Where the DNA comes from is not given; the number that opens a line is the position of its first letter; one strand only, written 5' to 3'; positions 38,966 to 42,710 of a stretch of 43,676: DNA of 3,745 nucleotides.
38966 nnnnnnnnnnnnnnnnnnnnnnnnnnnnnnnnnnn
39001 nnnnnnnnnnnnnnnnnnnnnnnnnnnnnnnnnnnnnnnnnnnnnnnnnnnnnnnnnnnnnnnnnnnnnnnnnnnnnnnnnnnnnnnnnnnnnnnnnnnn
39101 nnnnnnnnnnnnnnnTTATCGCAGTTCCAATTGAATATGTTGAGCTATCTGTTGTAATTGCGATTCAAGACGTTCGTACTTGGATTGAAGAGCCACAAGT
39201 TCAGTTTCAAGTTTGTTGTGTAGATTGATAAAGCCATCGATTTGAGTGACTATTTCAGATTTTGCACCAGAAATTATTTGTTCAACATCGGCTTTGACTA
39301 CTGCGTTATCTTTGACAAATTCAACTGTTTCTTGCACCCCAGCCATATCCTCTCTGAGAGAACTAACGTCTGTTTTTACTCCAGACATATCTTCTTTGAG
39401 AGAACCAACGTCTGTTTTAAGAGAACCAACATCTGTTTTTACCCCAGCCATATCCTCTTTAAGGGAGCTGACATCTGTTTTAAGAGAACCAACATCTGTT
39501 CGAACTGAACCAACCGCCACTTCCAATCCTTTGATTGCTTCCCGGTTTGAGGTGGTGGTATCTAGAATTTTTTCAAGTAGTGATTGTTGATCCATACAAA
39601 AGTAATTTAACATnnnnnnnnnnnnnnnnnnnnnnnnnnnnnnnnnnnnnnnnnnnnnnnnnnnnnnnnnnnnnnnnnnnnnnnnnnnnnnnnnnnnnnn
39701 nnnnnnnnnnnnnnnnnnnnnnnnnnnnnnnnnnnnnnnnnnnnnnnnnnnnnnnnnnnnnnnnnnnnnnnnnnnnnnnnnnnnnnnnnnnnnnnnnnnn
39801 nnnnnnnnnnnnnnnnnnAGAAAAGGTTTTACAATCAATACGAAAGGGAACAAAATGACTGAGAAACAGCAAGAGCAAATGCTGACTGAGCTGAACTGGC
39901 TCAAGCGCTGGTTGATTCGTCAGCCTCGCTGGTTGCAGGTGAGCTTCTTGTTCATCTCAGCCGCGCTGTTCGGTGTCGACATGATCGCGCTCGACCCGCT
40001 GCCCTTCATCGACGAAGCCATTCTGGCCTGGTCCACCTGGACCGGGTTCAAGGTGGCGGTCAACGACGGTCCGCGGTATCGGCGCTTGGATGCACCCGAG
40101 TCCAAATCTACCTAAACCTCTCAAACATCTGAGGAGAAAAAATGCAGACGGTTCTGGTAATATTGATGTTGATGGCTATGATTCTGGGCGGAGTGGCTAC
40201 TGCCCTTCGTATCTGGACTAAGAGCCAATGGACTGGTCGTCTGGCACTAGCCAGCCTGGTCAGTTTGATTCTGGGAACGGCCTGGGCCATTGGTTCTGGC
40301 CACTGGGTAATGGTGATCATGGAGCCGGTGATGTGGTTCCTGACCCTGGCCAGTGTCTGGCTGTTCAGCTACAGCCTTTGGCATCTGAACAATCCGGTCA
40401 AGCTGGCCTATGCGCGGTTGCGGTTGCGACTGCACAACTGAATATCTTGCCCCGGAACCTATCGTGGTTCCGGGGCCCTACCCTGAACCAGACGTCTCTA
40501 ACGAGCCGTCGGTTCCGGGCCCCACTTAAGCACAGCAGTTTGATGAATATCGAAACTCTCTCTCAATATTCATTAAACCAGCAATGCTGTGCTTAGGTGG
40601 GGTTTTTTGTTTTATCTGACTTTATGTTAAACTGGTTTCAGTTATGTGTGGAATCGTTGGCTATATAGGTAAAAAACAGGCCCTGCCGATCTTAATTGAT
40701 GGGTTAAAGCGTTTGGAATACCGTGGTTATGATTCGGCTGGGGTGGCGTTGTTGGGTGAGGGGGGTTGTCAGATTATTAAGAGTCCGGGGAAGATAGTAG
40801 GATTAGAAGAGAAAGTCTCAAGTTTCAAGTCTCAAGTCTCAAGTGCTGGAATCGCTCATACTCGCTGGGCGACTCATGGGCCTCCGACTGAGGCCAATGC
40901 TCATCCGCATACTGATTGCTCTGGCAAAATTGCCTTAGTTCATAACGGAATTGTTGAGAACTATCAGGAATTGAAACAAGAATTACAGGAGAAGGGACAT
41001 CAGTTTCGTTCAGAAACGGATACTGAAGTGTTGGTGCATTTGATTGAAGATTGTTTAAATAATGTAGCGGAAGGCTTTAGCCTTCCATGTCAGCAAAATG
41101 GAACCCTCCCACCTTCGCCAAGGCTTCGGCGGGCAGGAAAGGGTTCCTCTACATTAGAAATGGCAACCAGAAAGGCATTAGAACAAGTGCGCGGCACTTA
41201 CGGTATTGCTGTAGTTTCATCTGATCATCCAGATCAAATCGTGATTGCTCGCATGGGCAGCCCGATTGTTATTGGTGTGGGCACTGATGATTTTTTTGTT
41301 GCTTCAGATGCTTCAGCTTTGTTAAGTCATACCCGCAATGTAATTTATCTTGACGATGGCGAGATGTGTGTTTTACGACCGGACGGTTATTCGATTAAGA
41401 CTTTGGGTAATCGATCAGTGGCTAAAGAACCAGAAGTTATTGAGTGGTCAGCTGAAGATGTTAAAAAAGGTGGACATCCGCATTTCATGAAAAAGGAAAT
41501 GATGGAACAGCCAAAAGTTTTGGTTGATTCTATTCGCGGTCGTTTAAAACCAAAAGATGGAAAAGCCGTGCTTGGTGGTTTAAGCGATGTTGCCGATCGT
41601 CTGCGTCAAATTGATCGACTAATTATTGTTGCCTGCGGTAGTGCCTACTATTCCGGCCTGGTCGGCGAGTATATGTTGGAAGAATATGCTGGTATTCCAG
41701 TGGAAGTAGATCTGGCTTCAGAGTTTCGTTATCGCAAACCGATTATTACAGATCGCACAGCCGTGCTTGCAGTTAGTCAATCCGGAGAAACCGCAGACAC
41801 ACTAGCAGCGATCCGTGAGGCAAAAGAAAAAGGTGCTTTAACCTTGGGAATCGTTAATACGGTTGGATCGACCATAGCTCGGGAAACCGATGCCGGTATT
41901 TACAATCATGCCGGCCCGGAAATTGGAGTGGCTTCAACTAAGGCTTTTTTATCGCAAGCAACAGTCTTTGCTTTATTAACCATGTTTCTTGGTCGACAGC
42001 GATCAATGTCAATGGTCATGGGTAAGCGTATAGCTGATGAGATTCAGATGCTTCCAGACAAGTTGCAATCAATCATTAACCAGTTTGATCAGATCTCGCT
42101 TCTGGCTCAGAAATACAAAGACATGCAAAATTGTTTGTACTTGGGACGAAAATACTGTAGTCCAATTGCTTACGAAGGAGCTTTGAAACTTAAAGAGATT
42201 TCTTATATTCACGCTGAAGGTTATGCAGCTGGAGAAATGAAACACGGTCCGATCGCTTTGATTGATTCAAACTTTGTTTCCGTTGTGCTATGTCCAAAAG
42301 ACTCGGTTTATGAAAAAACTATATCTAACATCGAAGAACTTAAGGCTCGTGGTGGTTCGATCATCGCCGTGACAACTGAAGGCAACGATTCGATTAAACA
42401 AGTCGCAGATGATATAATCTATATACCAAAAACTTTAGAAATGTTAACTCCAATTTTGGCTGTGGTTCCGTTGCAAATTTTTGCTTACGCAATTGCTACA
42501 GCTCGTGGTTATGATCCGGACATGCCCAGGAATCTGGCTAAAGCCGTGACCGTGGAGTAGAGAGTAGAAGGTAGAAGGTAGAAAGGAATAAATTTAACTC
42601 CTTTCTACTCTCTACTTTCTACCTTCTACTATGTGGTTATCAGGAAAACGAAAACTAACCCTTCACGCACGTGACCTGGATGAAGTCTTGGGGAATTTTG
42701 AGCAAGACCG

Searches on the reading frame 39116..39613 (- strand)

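Call 73: search_protein_families(library=pfam, proteins=[window:39116-39613:-], max_evalue=0.001)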
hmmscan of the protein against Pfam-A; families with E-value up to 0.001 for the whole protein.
window:39116-39613:- (165 aa): 20 families
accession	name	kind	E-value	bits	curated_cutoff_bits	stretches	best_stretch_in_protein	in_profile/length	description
PF05377.16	FlaC_arch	-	2.5e-06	28.2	27.8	0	67-98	7-38/55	Flagella accessory protein C (FlaC)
PF04728.18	LPP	-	7.6e-06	26.6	29.1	0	64-95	4-35/53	Lipoprotein leucine-zipper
PF10473.14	CENP-F_leu_zip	-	1.6e-05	25.4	34.5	0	24-87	51-114/140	Leucine-rich repeats of kinetochore protein Cenp-F/LEK1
PF04513.17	Baculo_PEP_C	-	5.2e-05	23.8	38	0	26-97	32-108/140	Baculovirus polyhedron envelope protein, PEP, C terminus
PF11559.13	ADIP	-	7e-05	23.4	34.3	0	17-101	44-128/151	Afadin- and alpha -actinin-Binding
PF07889.17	DUF1664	-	0.00011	22.6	34.6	0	34-72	82-120/124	Protein of unknown function (DUF1664)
PF05103.18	DivIVA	-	0.00012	22.5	28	1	51-157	30-127/131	DivIVA protein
PF02183.23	HALZ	-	0.00019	22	28.1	0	134-158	2-26/43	Homeobox associated leucine zipper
PF20663.3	COG4_N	-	0.0002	21.8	27.3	1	48-114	4-70/107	Conserved oligomeric Golgi complex subunit 4, N-terminal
PF07798.16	CCDC90-like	-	0.00023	21.5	33.5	0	31-77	49-96/175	Coiled-coil domain-containing protein 90-like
PF10191.15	COG7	-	0.00023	20.1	33.9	0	36-70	67-101/772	Golgi complex component 7 (COG7)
PF09789.14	CC149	-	0.00024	20.9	30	1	24-148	39-160/316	Coiled-coil domain-containing protein 149-A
PF08702.15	Fib_alpha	-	0.00028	21.6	29.9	0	64-161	32-126/143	Fibrinogen alpha/beta chain family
PF24319.2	DUF7491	-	0.00031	21.4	30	0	19-83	22-86/90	Coiled-coil region of unknown function (DUF7491)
PF25526.1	LIP-1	-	0.00032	20.6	34.1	1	43-161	7-125/250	Liprin-alpha-like coiled coil domain 2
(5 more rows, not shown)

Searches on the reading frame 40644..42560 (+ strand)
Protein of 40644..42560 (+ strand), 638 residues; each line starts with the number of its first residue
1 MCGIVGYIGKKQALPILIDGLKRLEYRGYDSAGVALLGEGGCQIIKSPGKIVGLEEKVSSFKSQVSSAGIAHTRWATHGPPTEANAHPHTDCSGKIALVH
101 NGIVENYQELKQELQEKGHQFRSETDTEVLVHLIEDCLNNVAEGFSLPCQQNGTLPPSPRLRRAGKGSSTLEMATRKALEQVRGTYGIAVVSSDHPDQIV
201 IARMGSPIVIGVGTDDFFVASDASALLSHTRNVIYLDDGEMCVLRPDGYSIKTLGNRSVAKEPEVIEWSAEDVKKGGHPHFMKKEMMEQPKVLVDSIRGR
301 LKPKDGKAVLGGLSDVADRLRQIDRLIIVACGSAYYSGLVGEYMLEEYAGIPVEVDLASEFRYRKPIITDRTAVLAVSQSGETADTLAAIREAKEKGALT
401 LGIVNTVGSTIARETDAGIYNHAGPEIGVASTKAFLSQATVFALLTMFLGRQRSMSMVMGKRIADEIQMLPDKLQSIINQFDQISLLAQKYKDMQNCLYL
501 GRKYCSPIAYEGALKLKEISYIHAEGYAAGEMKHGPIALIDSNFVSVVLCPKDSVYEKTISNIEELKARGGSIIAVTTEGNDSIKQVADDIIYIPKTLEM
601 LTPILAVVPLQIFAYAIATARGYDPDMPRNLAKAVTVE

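Call 73: search_protein_families(library=pfam, proteins=[window:40644-42560:+], max_evalue=0.001)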
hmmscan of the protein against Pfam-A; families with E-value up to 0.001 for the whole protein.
window:40644-42560:+ (638 aa): 3 families
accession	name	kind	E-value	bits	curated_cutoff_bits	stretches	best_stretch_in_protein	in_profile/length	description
PF01380.27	SIS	-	2.3e-51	173.5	25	2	320-446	2-129/131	SIS domain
PF13522.11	GATase_6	-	2.5e-21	76.5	27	1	67-136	11-79/130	Glutamine amidotransferase domain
PF13537.11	GATase_7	-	3e-15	56.8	25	1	82-138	9-67/123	Glutamine amidotransferase domain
